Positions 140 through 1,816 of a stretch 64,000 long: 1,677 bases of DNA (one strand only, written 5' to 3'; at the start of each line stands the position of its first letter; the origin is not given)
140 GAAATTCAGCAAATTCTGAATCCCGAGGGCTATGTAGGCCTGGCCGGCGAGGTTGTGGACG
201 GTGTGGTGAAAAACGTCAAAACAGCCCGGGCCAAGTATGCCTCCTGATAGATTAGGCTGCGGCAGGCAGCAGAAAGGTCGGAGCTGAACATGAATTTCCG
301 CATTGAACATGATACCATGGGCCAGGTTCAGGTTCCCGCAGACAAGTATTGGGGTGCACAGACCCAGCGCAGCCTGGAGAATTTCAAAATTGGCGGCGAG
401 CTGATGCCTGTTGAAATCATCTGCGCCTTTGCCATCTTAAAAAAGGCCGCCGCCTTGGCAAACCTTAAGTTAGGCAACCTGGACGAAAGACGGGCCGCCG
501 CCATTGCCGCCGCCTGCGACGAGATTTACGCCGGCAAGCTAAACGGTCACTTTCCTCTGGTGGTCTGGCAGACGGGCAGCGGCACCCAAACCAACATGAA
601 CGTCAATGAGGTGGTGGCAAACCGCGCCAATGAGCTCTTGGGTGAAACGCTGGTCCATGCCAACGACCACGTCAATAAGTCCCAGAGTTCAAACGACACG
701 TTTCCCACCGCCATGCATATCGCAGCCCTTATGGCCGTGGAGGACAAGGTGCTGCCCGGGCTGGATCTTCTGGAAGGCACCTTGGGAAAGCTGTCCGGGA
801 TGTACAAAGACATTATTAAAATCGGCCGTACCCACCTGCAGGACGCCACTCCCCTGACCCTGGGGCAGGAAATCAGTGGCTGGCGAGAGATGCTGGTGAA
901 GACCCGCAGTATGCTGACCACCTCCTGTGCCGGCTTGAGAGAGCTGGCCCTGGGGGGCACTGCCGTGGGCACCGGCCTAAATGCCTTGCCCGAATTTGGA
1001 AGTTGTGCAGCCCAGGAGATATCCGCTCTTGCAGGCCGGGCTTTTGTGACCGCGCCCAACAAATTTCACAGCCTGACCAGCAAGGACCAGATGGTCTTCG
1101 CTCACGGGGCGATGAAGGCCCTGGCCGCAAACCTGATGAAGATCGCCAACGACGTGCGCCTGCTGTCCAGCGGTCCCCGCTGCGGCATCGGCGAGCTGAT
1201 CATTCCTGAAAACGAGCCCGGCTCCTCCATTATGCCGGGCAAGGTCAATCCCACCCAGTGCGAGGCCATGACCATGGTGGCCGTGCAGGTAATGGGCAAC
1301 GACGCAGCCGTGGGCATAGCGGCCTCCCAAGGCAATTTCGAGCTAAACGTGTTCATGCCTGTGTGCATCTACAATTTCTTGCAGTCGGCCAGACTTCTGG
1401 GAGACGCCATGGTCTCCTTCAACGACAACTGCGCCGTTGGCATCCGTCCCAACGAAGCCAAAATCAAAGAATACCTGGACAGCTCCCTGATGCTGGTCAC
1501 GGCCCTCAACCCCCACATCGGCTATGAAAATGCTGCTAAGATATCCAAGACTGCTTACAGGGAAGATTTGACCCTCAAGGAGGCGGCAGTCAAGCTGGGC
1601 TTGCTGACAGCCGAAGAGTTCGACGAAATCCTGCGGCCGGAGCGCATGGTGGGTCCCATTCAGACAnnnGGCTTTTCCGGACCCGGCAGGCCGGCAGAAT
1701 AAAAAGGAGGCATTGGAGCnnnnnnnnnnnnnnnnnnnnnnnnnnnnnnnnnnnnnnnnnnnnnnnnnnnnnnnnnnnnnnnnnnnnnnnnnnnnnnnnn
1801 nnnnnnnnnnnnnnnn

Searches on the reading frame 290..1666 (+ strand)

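Call 60: search_protein_families(library=pfam, proteins=[window:290-1666:+], max_evalue=0.00001)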
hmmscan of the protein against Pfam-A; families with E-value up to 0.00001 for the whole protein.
window:290-1666:+ (459 aa): 2 families
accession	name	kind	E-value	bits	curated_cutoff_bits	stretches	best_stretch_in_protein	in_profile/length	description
PF00206.25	Lyase_1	-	1.2e-109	367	27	1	11-336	1-312/312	Lyase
PF10415.14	FumaraseC_C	-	8.9e-26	90.5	32.5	1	402-454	1-53/54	Fumarase C C-terminus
